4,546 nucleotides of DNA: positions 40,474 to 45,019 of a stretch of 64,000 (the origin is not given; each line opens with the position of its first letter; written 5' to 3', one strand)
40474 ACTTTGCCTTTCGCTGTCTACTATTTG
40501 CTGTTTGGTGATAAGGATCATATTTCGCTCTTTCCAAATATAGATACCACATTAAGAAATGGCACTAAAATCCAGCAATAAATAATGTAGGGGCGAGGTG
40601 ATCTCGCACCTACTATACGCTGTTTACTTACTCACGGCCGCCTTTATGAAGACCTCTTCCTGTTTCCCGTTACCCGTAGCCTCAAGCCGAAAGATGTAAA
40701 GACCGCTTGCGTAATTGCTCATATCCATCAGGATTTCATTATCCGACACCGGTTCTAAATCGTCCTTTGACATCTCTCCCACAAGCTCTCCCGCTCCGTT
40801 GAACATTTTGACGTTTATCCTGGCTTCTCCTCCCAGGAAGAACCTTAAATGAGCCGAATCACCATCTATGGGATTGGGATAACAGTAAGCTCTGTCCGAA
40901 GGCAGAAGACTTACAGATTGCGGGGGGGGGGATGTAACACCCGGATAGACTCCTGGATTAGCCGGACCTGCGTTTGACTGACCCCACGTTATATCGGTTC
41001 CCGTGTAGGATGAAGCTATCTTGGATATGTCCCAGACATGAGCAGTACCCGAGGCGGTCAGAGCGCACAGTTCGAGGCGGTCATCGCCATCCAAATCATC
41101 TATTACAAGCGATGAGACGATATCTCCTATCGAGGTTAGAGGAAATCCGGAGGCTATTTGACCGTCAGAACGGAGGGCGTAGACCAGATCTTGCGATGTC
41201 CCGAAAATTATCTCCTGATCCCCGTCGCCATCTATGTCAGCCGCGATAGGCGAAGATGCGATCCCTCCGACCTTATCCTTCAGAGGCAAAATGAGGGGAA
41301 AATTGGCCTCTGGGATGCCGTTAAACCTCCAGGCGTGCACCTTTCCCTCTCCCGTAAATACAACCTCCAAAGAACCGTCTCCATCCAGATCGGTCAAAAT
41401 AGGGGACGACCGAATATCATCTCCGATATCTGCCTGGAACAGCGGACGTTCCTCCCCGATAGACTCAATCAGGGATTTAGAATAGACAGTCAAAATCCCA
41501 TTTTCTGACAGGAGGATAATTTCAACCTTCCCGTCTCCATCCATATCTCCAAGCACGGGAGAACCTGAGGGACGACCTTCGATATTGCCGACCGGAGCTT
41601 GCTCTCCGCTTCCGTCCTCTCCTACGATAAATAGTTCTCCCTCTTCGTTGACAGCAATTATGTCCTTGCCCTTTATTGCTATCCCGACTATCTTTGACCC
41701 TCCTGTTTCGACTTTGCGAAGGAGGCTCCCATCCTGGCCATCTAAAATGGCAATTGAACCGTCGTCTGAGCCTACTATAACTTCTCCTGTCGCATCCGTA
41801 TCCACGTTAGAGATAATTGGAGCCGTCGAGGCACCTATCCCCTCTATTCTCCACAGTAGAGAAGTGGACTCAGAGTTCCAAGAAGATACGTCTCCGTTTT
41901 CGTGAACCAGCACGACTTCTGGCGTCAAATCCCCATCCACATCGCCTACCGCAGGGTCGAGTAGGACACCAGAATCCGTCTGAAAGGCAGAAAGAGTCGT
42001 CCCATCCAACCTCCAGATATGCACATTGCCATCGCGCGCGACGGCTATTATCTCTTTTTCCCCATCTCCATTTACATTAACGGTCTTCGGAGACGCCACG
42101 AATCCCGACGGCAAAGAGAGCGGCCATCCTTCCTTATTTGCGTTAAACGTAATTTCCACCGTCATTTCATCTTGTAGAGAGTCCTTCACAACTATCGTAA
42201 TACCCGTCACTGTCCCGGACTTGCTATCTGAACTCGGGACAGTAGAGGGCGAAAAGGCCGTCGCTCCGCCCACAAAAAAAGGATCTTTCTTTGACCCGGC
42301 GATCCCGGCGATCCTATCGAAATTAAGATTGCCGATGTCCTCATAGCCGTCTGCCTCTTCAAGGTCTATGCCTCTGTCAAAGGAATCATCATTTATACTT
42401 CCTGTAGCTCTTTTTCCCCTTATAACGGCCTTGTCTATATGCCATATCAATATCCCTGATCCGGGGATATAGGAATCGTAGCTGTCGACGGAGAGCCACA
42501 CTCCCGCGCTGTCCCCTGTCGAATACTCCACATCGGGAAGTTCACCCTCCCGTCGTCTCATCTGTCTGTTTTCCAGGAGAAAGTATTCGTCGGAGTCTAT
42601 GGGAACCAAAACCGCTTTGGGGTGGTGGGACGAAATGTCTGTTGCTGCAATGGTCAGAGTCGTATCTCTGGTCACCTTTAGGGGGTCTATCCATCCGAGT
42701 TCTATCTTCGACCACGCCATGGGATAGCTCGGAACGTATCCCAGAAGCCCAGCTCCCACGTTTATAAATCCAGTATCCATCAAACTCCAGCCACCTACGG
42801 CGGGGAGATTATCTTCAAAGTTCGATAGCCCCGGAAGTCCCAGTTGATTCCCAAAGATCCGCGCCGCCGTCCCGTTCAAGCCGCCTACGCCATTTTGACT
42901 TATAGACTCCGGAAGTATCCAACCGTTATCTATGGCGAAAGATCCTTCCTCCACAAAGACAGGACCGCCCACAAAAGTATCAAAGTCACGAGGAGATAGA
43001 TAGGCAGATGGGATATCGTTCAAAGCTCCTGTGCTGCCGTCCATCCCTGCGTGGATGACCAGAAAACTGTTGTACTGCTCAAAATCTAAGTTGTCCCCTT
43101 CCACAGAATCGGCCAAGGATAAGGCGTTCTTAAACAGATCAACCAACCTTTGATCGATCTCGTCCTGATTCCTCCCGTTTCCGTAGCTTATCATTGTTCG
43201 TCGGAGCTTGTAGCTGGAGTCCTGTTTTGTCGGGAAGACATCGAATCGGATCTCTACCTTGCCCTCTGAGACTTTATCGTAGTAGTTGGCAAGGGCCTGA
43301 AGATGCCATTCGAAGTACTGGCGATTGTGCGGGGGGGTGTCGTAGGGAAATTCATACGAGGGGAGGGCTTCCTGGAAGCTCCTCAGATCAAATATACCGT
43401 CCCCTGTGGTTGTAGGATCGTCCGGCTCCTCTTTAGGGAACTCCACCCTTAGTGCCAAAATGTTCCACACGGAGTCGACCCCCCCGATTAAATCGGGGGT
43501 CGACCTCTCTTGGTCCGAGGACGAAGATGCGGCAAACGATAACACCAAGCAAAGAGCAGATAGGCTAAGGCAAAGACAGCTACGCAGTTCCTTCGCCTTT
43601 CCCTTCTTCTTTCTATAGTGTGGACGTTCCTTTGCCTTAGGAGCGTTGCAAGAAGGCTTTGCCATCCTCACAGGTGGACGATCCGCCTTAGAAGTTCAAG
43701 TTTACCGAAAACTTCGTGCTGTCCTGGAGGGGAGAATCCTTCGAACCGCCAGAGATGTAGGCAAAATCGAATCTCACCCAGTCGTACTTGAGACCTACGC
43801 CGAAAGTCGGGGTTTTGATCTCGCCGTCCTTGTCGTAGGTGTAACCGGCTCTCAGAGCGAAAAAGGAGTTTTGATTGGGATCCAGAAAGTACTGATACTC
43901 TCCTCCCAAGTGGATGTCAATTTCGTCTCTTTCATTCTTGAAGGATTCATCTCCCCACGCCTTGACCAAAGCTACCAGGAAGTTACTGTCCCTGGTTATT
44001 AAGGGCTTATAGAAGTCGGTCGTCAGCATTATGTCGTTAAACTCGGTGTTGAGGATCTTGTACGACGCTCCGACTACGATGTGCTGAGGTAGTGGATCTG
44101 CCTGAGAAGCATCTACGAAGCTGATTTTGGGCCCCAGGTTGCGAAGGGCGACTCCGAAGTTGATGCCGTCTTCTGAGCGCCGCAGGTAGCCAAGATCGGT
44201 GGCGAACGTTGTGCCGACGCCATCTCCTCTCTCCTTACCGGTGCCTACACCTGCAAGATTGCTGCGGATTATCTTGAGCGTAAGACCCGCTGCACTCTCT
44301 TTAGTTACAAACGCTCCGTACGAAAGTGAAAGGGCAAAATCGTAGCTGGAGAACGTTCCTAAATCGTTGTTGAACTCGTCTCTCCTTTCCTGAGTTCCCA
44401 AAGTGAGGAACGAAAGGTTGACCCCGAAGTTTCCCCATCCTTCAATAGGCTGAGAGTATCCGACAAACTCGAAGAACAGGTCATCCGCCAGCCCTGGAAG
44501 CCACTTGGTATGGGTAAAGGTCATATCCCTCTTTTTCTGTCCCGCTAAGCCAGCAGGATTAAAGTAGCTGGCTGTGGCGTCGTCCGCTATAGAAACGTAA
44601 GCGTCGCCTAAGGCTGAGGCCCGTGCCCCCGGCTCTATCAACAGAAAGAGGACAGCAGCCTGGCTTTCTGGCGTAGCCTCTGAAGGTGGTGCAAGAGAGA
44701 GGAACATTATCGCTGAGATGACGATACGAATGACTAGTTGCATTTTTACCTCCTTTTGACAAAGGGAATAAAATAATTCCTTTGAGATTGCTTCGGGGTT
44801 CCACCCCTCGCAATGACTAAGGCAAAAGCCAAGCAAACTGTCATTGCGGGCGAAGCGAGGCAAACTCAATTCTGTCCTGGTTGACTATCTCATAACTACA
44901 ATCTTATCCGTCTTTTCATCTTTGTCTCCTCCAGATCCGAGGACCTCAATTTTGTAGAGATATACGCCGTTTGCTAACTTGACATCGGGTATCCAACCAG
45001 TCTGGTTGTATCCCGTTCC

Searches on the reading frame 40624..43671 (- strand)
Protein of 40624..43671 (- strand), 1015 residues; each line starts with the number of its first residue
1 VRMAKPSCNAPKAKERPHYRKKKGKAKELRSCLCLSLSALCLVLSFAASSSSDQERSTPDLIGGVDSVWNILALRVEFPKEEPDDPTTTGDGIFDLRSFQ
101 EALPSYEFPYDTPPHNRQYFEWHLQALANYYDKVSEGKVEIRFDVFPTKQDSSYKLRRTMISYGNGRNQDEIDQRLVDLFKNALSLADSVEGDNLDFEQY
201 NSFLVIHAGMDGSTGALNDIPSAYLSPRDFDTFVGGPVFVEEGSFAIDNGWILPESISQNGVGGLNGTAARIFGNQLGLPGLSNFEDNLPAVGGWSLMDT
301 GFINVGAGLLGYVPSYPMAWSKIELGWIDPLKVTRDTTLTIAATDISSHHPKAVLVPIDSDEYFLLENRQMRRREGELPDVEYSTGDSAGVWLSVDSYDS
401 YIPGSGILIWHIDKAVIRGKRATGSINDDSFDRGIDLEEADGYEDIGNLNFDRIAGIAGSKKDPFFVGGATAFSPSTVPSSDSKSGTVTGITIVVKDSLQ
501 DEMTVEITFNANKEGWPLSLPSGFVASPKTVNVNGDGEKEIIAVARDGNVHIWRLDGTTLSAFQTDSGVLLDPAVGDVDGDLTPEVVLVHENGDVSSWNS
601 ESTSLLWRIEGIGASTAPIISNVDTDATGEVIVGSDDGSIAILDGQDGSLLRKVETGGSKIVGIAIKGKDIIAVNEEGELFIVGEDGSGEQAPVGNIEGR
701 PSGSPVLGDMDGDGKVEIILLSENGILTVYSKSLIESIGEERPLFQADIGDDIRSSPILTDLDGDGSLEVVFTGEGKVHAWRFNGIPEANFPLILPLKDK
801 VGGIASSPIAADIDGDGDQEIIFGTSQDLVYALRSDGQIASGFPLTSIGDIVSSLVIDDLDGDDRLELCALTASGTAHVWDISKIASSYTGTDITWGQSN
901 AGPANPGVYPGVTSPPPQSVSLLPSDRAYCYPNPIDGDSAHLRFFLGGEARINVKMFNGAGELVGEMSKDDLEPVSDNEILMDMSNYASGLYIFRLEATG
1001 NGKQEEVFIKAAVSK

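Call 55: search_protein_families(library=pfam, proteins=[window:40624-43671:-], max_evalue=0.00001)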
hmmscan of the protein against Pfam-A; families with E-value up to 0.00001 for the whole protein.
window:40624-43671:- (1015 aa): 4 families
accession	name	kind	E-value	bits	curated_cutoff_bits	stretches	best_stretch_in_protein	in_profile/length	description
PF13517.12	FG-GAP_3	-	6.2e-23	81.6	26.9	1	761-822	1-60/61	FG-GAP-like repeat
PF13570.13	Beta-prop_ACSF4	-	3.2e-10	40.4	133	0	628-883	61-290/329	Beta-alanine-activating enzyme, beta-propeller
PF01839.29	FG-GAP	-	1.3e-07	31.8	22.1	0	807-828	4-25/37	FG-GAP repeat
PF25292.1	Beta-prop_CGLA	-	9.2e-06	25.8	26.8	0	541-656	2-114/316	Lambda-carrageenase beta-propeller domain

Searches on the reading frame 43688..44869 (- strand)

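Call 55: search_protein_families(library=pfam, proteins=[window:43688-44869:-], max_evalue=0.00001)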
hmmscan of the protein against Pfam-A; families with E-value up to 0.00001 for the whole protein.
window:43688-44869:- (393 aa): 2 families
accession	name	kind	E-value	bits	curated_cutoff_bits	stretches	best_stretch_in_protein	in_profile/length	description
PF19572.5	PorV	-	1.4e-22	80.9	27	1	71-291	11-238/243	Type IX secretion system protein PorV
PF03687.19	UPF0164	-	5.7e-06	25.8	21.4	0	44-158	12-121/325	Uncharacterised protein family (UPF0164)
